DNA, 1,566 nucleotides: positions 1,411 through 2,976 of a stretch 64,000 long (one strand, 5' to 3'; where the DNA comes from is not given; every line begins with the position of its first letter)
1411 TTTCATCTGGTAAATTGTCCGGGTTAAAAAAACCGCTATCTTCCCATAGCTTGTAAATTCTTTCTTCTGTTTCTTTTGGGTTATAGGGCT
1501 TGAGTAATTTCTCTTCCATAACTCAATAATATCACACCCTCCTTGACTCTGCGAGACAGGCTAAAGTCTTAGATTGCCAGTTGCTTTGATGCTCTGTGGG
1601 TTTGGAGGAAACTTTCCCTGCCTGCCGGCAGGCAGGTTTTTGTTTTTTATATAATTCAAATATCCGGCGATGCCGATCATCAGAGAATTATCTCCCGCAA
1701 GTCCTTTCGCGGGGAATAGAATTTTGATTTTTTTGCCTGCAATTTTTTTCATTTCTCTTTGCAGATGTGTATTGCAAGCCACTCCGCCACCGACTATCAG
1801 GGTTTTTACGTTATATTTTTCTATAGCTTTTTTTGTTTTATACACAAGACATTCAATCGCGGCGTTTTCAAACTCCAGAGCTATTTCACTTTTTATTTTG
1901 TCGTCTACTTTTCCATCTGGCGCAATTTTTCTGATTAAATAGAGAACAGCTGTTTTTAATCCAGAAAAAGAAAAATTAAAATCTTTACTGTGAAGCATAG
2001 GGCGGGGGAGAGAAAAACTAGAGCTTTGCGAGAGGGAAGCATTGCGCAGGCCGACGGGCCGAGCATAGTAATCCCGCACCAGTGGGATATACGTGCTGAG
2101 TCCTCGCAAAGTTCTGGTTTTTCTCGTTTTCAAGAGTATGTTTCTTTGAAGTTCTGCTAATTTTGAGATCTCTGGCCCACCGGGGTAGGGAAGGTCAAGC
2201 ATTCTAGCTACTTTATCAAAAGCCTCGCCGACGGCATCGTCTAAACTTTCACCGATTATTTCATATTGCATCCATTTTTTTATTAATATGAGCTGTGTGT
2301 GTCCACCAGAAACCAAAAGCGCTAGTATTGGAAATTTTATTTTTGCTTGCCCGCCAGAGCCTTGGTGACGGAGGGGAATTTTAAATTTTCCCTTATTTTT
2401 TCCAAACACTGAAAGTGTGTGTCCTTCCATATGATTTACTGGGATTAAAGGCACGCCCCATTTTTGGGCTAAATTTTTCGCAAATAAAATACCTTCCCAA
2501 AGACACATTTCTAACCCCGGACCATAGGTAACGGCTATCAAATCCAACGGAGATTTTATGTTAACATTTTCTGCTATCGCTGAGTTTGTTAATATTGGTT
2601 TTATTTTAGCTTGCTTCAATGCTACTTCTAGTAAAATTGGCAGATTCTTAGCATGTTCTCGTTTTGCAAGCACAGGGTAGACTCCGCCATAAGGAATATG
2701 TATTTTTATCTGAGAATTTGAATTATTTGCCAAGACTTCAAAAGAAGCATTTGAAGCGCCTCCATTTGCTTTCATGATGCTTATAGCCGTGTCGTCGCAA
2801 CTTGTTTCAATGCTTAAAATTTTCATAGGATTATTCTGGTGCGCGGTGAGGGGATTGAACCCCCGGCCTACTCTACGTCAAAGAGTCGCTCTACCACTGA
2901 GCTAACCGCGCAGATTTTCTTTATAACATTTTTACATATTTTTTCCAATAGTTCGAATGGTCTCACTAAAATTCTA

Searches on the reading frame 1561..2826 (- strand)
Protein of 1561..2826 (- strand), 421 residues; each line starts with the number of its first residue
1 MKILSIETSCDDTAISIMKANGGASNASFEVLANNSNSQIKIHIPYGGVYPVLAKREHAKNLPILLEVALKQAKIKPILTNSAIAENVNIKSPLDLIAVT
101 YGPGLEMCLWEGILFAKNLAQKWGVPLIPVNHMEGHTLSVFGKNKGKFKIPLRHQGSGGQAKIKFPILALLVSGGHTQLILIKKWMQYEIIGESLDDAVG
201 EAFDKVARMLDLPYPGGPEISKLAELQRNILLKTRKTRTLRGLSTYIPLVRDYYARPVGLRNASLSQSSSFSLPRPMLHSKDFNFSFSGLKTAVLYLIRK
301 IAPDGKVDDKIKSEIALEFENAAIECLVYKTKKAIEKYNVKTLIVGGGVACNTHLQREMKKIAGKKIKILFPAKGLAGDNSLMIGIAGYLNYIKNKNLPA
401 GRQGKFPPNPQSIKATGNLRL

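Call 14: search_protein_families(library=pfam, proteins=[window:1561-2826:-])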
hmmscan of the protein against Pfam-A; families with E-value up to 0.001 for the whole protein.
window:1561-2826:- (421 aa): 2 families
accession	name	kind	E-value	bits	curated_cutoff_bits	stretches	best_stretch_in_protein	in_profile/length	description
PF00814.31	TsaD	-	3.9e-74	250.1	24.8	2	30-229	1-166/264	tRNA N6-adenosine threonylcarbamoyltransferase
PF22521.2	HypF_C_2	-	6.8e-07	29.7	27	1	293-385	148-240/241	Carbamoyltransferase, Kae1-like Domain, second subdomain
